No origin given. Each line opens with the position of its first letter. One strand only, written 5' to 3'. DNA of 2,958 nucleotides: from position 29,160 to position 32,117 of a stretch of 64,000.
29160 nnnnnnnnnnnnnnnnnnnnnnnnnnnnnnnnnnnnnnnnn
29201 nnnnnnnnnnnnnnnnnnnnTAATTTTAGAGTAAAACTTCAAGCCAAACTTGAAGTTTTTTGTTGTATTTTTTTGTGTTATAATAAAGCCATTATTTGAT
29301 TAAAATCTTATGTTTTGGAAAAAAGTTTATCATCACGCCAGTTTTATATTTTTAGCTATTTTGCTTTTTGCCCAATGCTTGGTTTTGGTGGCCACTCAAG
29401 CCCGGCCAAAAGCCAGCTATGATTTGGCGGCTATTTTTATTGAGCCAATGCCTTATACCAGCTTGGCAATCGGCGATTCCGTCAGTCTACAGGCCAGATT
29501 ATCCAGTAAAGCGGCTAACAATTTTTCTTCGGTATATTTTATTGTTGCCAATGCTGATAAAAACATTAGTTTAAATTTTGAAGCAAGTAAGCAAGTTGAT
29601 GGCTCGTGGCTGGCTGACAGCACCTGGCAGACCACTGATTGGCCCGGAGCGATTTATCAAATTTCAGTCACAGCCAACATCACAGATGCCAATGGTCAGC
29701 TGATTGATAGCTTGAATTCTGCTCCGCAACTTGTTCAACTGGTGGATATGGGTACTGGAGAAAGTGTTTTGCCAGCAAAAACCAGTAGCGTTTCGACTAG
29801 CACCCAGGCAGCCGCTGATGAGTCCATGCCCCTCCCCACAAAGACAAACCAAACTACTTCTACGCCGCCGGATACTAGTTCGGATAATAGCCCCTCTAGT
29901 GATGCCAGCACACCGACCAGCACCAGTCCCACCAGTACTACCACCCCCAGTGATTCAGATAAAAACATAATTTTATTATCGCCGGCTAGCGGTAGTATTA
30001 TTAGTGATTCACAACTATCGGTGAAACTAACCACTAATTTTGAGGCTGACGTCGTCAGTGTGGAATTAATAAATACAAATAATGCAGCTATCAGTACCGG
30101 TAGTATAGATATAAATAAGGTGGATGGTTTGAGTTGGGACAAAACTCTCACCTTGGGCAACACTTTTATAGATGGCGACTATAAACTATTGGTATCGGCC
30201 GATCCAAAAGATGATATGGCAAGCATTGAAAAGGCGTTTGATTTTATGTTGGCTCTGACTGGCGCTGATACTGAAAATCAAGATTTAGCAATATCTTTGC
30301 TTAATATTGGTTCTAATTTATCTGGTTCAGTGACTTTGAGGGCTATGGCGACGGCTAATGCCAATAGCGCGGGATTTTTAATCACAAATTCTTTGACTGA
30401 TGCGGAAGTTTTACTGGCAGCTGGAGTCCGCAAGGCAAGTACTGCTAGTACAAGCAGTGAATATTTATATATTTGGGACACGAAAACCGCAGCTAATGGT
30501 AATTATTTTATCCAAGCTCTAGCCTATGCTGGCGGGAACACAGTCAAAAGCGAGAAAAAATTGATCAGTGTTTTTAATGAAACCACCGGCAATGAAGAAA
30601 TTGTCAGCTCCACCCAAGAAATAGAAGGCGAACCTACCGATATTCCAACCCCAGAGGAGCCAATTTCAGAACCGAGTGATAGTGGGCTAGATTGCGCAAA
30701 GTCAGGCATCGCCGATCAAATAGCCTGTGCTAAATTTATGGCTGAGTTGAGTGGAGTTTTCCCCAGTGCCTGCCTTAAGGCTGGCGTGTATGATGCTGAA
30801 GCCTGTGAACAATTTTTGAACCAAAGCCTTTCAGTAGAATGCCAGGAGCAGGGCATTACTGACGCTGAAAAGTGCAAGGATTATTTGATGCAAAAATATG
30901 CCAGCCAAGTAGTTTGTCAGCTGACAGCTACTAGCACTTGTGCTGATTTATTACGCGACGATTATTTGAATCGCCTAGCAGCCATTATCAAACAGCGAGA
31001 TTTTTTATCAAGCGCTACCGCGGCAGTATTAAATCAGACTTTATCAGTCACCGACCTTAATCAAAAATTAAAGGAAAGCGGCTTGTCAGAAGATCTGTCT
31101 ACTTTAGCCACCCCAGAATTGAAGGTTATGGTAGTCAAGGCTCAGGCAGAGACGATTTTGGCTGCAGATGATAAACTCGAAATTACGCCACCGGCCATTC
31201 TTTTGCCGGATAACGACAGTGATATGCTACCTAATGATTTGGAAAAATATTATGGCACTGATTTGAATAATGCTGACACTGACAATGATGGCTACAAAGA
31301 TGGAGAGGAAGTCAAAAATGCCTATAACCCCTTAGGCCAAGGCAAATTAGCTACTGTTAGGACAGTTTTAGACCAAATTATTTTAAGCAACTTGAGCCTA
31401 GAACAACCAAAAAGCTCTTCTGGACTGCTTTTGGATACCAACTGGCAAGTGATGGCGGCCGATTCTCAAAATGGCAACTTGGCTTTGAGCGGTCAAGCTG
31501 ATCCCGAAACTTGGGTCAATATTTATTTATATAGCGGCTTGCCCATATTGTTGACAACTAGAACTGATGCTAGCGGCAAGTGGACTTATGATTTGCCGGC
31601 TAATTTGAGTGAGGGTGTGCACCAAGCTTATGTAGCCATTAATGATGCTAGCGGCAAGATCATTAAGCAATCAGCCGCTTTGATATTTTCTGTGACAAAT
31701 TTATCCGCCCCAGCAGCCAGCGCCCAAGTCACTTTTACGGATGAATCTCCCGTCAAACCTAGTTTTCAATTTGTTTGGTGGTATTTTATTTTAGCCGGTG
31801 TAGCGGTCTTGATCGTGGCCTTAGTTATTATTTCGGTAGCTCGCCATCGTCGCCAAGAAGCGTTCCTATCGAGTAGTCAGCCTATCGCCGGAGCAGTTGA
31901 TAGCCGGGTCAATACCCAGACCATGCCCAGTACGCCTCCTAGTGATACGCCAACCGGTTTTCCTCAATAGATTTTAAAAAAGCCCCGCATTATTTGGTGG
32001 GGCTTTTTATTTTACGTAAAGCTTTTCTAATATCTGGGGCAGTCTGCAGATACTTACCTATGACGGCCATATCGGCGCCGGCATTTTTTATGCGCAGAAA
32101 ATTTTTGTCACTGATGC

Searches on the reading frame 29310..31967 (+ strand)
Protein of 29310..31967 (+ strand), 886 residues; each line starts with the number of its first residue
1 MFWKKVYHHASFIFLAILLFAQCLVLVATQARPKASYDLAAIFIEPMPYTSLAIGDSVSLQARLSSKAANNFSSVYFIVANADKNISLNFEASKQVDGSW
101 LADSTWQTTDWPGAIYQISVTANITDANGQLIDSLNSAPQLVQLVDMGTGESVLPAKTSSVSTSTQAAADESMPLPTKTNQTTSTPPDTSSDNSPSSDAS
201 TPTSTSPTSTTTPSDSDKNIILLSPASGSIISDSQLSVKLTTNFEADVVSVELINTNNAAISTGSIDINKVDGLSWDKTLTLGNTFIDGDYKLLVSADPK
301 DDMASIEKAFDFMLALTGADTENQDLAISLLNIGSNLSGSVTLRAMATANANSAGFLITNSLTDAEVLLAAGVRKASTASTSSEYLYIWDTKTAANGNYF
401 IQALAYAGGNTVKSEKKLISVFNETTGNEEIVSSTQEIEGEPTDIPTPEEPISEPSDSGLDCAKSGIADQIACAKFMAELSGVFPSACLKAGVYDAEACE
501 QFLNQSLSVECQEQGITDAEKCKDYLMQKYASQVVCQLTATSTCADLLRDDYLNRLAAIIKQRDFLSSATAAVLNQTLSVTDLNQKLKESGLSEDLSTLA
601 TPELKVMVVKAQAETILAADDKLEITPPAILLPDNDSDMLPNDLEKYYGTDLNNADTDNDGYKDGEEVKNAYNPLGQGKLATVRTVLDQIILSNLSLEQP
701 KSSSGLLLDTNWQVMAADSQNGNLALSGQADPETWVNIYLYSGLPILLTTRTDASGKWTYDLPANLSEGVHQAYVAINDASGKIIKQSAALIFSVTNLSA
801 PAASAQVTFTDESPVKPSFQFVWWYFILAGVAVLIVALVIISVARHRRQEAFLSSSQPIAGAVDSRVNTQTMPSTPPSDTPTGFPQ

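Call 78: search_protein_families(library=pfam, proteins=[window:29310-31967:+], max_evalue=0.001)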
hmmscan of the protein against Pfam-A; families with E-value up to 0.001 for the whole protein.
window:29310-31967:+ (886 aa): 3 families
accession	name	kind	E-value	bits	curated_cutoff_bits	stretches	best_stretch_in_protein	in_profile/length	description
PF19077.6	Big_13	-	5.4e-07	30.5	27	1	724-792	29-97/102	Bacterial Ig-like domain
PF13860.13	FlgD_ig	-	3.5e-05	24.1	27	0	233-298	9-76/79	FlgD Ig-like domain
PF18884.5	TSP3_bac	-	0.00016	21.8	25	1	656-669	1-14/22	Bacterial TSP3 repeat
